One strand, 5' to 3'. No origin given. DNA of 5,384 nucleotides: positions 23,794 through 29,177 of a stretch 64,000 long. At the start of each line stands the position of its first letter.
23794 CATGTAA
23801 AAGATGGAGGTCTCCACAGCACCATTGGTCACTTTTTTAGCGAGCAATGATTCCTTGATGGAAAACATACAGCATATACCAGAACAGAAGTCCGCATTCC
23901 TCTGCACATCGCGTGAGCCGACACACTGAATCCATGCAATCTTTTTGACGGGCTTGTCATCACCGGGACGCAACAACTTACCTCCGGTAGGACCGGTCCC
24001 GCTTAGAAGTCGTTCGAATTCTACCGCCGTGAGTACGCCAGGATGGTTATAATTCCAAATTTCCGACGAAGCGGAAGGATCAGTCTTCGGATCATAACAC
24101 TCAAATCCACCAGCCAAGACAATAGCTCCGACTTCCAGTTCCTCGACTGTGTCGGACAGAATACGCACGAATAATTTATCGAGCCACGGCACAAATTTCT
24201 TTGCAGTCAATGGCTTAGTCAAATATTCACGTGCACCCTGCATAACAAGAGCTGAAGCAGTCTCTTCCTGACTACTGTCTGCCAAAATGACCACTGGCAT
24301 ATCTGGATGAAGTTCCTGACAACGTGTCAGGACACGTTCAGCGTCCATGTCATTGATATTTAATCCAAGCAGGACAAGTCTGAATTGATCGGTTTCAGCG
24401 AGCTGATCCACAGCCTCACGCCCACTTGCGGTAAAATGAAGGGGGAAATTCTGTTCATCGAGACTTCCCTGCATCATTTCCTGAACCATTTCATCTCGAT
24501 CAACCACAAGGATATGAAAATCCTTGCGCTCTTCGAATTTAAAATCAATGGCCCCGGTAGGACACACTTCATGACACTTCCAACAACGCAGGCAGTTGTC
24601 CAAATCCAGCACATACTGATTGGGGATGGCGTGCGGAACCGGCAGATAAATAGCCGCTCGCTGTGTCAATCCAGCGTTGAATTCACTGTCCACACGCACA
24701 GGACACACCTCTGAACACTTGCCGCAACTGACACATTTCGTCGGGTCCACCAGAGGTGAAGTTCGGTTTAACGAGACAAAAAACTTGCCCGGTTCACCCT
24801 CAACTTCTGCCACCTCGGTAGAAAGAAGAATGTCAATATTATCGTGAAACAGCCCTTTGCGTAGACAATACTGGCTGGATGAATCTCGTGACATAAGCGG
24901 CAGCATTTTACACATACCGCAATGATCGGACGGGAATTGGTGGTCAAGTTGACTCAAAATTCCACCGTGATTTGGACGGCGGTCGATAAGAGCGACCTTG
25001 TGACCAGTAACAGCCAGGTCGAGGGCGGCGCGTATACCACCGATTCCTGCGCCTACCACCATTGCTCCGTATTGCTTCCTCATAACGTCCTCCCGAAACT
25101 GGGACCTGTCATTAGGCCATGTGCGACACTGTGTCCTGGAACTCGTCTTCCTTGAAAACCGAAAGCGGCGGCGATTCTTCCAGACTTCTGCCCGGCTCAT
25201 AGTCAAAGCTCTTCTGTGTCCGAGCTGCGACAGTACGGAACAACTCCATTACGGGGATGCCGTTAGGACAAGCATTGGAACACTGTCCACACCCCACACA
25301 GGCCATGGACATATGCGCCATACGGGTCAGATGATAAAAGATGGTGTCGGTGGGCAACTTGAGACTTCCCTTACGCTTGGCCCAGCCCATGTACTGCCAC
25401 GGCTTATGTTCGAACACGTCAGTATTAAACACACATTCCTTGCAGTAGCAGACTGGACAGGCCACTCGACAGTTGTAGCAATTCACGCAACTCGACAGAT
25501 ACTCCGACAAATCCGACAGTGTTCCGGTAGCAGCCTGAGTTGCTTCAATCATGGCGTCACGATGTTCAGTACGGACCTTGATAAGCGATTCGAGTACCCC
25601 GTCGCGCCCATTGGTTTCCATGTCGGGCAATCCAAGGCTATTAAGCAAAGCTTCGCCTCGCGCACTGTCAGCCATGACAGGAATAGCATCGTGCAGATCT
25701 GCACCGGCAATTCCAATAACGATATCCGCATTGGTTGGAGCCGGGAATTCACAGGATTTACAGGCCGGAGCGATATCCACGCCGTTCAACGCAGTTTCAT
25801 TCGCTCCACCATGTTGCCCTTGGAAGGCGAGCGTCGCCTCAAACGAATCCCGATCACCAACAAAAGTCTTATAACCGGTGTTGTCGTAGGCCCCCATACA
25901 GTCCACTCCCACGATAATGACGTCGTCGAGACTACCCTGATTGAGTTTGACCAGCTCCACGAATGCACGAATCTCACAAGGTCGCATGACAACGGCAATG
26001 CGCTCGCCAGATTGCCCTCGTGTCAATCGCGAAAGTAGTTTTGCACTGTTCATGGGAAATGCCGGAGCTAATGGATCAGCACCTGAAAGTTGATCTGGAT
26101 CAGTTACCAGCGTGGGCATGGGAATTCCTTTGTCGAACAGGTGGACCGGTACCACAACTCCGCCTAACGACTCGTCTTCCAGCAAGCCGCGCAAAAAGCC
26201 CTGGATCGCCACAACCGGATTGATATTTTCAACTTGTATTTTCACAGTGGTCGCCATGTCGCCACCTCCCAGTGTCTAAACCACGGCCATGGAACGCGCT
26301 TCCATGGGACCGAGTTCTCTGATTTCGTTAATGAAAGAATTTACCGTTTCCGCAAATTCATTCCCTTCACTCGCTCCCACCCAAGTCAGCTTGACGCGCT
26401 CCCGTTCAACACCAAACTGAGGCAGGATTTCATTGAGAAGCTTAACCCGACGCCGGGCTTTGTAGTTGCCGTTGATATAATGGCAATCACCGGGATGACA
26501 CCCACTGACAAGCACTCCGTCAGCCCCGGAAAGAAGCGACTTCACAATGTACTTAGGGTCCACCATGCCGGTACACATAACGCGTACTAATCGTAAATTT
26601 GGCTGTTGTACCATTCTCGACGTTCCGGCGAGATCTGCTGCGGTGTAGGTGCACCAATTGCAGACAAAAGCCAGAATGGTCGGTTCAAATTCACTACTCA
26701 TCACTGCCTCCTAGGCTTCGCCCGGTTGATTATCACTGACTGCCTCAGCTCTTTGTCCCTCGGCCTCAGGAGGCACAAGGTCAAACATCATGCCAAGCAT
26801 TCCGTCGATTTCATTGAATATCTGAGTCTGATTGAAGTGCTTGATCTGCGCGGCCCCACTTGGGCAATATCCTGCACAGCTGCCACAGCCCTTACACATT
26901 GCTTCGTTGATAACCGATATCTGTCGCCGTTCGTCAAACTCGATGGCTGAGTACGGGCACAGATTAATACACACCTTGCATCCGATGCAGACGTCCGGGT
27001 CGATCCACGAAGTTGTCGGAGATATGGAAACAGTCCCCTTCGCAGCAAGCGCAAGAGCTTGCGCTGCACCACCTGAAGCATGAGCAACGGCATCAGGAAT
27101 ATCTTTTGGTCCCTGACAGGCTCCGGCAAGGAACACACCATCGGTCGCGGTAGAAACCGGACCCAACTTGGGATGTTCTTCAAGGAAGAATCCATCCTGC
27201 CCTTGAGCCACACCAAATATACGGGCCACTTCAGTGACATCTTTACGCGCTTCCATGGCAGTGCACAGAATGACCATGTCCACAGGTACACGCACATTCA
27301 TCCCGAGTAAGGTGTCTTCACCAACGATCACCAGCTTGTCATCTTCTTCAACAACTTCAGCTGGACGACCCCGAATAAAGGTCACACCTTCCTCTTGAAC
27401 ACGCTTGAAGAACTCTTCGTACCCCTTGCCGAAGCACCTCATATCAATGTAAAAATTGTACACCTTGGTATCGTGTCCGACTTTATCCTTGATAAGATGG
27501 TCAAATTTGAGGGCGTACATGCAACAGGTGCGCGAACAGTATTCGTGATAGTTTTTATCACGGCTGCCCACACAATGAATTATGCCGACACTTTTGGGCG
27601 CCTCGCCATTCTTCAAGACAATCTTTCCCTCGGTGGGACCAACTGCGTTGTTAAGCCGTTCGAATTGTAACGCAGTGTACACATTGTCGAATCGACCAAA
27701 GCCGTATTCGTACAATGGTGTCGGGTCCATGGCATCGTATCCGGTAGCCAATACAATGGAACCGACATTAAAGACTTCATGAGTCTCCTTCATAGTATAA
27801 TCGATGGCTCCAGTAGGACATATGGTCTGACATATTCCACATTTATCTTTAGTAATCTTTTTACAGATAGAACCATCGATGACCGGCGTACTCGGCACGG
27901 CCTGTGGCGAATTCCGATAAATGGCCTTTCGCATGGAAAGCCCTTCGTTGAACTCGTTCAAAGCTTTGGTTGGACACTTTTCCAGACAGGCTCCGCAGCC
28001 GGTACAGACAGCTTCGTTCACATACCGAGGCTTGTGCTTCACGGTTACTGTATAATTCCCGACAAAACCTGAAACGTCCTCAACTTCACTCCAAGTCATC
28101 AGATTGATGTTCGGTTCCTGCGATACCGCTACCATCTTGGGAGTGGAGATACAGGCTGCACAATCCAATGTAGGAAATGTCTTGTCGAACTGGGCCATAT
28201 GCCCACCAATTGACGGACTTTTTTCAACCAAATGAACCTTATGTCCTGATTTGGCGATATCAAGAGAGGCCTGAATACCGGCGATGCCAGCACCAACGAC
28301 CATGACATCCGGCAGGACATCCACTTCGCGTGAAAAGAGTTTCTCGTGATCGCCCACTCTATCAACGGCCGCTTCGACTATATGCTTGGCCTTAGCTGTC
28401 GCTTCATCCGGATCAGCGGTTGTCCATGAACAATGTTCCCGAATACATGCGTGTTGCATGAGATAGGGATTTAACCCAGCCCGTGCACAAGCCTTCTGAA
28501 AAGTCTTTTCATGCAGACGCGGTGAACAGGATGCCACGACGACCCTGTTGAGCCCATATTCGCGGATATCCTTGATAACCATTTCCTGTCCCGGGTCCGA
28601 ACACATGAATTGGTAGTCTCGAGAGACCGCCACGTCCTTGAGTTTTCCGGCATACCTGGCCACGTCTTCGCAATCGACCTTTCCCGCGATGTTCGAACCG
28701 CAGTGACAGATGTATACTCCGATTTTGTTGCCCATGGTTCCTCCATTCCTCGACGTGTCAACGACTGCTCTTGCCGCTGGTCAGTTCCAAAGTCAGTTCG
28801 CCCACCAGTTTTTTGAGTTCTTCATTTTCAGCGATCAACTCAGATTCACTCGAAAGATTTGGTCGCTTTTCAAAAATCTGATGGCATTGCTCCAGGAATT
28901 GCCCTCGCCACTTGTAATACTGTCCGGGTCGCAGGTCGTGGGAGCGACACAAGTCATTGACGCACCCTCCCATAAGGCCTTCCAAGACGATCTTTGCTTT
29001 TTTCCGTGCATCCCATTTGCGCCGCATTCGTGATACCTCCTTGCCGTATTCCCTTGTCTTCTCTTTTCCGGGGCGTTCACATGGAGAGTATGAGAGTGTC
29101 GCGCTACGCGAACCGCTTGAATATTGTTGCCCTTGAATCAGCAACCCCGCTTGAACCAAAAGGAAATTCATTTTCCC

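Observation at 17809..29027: Non-canonical 11 kb Hdr-type redox cluster: HTH, HdrA, MvhD, FrhB-like, HdrL(REC), HdrC, HdrB, Usp, HdrD(Sec)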

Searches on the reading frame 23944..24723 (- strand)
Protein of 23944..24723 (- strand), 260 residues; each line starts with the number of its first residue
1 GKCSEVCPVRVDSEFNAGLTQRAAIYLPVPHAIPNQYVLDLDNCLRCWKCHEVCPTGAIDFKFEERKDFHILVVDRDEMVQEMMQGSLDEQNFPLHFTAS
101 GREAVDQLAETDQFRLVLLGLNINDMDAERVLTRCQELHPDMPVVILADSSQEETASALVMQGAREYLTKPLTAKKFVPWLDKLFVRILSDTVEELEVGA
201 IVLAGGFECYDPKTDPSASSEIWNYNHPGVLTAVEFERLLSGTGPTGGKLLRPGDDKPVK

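Call 69: search_protein_representatives(protein=window:23944-24723:-)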
Query: 260 residues. Proteins with E-value up to 0.001 (for the whole library): 21317; up to 1e-10: 765; up to 1e-30: 26. The best 150 are listed.
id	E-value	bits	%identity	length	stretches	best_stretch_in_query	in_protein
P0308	1.4e-84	300.3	56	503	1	1-260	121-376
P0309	5.0e-81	288.7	53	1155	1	1-258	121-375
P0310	6.6e-56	206.4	44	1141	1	1-260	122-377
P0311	2.9e-53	197.7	42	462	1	1-251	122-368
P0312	3.9e-53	197.3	41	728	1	1-259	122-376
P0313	2.5e-50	188.1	80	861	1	152-259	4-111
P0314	6.5e-48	180.1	39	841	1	1-259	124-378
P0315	6.7e-48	180.1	39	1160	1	1-255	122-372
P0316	2.6e-46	174.9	39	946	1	1-259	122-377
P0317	8.9e-46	173.1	38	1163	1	3-259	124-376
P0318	2.9e-45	171.5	56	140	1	29-166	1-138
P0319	1.3e-43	166.1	38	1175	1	1-260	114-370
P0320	1.2e-42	162.9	37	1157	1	1-260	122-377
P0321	2.2e-41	158.7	37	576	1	1-246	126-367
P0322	2.3e-40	155.4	40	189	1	35-213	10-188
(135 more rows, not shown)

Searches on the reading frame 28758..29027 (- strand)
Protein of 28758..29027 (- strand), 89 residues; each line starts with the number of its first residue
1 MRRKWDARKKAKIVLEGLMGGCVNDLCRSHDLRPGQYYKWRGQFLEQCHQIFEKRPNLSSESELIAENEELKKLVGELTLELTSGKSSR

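Call 7: search_protein_families(library=ncbifam, proteins=[window:28758-29027:-], max_evalue=0.001)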
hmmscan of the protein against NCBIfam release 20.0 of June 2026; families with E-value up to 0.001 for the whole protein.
window:28758-29027:- (89 aa): 2 families
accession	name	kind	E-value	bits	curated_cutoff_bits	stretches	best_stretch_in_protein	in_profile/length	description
NF033516.0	transpos_IS3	equivalog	1.2e-07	31.3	160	1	10-83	3-76/369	IS3 family transposase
NF047595.1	IS66_ISRel24_TnpA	equivalog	1.4e-07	32.1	74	1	2-46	2-47/113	IS66-like element accessory protein TnpA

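Call 44: find_homologous_proteins(query=window:28758-29027:-, max_evalue=0.001)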
Query window:28758-29027:- (89 aa): 67 proteins with E <= 0.001 among 67 candidates.
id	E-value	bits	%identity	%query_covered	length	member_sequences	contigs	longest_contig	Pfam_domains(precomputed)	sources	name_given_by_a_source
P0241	9.2e-53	193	99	100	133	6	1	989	PF01527.27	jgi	-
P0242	3.3e-47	176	89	100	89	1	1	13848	PF01527.27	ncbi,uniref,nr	ncbi:transposase [Pseudodesulfovibrio sp. JC047]|uniref:transposase n=1 Tax=Pseudodesulfovibrio sp. 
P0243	5.3e-45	169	83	100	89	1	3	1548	PF01527.27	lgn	-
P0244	4.6e-44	166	81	100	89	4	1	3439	PF01527.27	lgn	-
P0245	1.0e-43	165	84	100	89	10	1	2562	PF01527.27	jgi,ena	-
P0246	1.0e-43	164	82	100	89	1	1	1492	PF01527.27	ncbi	-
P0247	1.0e-43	164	82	100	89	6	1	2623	PF01527.27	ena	-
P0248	2.5e-43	163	82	100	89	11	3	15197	PF01527.27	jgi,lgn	-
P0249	1.1e-42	161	80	100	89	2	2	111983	PF01527.27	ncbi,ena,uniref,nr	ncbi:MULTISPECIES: transposase [unclassified Pseudodesulfovibrio]|uniref:transposase n=1 Tax=unclass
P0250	2.7e-42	160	81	100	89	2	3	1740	PF01527.27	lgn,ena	-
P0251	2.7e-42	160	83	100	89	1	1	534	PF01527.27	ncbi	-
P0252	3.3e-42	160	83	100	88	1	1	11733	PF01527.27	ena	-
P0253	4.6e-42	159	80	100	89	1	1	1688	PF01527.27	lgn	-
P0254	7.4e-42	159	80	100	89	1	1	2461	PF01527.27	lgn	-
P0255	1.9e-41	157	81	100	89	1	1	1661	PF01527.27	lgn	-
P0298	1.6e-21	94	55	96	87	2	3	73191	PF13384.13,PF01527.27,PF13518.13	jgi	-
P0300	5.0e-18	82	52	91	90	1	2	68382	PF01527.27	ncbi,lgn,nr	ncbi:MAG: transposase [Desulfovibrionaceae bacterium]|nr:transposase [Desulfovibrionaceae bacterium]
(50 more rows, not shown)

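Call 45: find_encoding_contigs(protein=P0298, flank=8000, max_places=2)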
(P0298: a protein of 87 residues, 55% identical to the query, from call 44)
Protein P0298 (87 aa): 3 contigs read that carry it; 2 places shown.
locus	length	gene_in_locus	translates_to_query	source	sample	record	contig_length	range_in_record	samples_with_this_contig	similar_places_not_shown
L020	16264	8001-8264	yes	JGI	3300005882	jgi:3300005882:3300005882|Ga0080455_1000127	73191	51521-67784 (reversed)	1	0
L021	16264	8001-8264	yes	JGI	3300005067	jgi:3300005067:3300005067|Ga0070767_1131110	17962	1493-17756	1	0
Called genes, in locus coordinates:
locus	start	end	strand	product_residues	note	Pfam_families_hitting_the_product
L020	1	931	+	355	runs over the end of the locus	PF20706:GT4-conflict (faint), PF13439:Glyco_transf_4, PF00534:Glycos_transf_1, PF13692:Glyco_trans_1_4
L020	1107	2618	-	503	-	PF00370:FGGY_N, PF02782:FGGY_C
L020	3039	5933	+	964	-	PF01590:GAF, PF13185:GAF_2, PF13426:PAS_9, PF08448:PAS_4, PF08447:PAS_3, PF00989:PAS, PF08447:PAS_3, PF08448:PAS_4, +10 more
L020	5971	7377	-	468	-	PF00072:Response_reg, PF00158:Sigma54_activat, PF01078:Mg_chelatase (faint), PF14532:Sigma54_activ_2, PF07724:AAA_2 (weak), PF07728:AAA_5, PF25601:AAA_lid_14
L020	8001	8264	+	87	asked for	PF01527:HTH_Tnp_1, PF13384:HTH_23 (weak), PF13518:HTH_28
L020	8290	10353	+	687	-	PF00890:FAD_binding_2, PF01134:GIDA (weak), PF01266:DAO (weak), PF07992:Pyr_redox_2 (weak), PF12831:FAD_oxidored, PF13450:NAD_binding_8, PF00037:Fer4 (weak), PF12838:Fer4_7 (weak), +8 more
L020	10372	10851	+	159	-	PF02662:FlpD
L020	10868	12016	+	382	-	PF13183:Fer4_8 (weak), PF00037:Fer4 (weak)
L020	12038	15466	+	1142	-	PF12831:FAD_oxidored (weak), PF00037:Fer4 (weak), PF13187:Fer4_9, PF00072:Response_reg, PF00890:FAD_binding_2, PF07992:Pyr_redox_2, PF12831:FAD_oxidored, PF13450:NAD_binding_8, +16 more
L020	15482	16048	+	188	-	PF13183:Fer4_8, PF13187:Fer4_9, PF13534:Fer4_17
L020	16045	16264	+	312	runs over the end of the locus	PF02754:CCG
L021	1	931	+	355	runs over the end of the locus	PF20706:GT4-conflict (faint), PF13439:Glyco_transf_4, PF00534:Glycos_transf_1, PF13692:Glyco_trans_1_4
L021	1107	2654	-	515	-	PF00370:FGGY_N, PF02782:FGGY_C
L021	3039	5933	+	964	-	PF01590:GAF, PF13185:GAF_2, PF13426:PAS_9, PF08448:PAS_4, PF08447:PAS_3, PF00989:PAS, PF08447:PAS_3, PF08448:PAS_4, +10 more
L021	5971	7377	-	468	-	PF00072:Response_reg, PF00158:Sigma54_activat, PF01078:Mg_chelatase (faint), PF14532:Sigma54_activ_2, PF07724:AAA_2 (weak), PF07728:AAA_5, PF25601:AAA_lid_14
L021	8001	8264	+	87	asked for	PF01527:HTH_Tnp_1, PF13384:HTH_23 (weak), PF13518:HTH_28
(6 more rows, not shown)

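Call 46: find_encoding_contigs(protein=P0300, flank=8000, max_places=2)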
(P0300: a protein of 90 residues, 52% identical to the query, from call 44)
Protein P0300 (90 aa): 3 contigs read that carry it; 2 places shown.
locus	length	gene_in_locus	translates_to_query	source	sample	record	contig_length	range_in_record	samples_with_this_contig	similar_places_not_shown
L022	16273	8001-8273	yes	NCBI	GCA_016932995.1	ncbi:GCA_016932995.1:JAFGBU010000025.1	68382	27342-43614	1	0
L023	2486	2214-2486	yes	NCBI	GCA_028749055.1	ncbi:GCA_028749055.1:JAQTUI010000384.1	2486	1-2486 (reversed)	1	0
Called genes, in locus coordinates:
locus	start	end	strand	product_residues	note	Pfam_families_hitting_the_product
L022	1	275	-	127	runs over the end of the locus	PF00072:Response_reg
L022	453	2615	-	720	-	PF08269:dCache_2, PF17200:sCache_2, PF17201:Cache_3-Cache_2 (weak), PF00672:HAMP, PF00512:HisKA, PF02518:HATPase_c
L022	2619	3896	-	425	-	PF13433:Peripla_BP_5, PF13458:Peripla_BP_6, PF01094:ANF_receptor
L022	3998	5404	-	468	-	PF00072:Response_reg, PF00158:Sigma54_activat, PF14532:Sigma54_activ_2, PF07728:AAA_5 (weak), PF25601:AAA_lid_14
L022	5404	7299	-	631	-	PF00989:PAS, PF08448:PAS_4, PF00989:PAS, PF08447:PAS_3, PF08448:PAS_4, PF13426:PAS_9, PF02518:HATPase_c, PF00072:Response_reg, +2 more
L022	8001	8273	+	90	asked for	PF01527:HTH_Tnp_1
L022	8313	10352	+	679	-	PF00890:FAD_binding_2 (weak), PF07992:Pyr_redox_2 (weak), PF12831:FAD_oxidored, PF13450:NAD_binding_8 (weak), PF00037:Fer4 (weak), PF12838:Fer4_7 (weak), PF12838:Fer4_7, PF14697:Fer4_21, +7 more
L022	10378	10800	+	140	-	PF02662:FlpD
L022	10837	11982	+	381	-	PF04432:FrhB_FdhB_C (weak), PF13183:Fer4_8 (weak), PF17179:Fer4_22 (faint)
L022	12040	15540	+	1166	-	PF00890:FAD_binding_2 (weak), PF13187:Fer4_9, PF00072:Response_reg, PF07992:Pyr_redox_2, PF13450:NAD_binding_8, PF12838:Fer4_7, PF13187:Fer4_9, PF13237:Fer4_10, +18 more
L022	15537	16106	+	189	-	PF13183:Fer4_8, PF13187:Fer4_9, PF13534:Fer4_17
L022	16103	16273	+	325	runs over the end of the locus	PF02754:CCG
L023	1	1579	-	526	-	PF00989:PAS, PF08448:PAS_4, PF13426:PAS_9 (weak), PF00989:PAS, PF08448:PAS_4, PF08447:PAS_3, PF13426:PAS_9, PF02518:HATPase_c, +2 more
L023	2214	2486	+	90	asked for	PF01527:HTH_Tnp_1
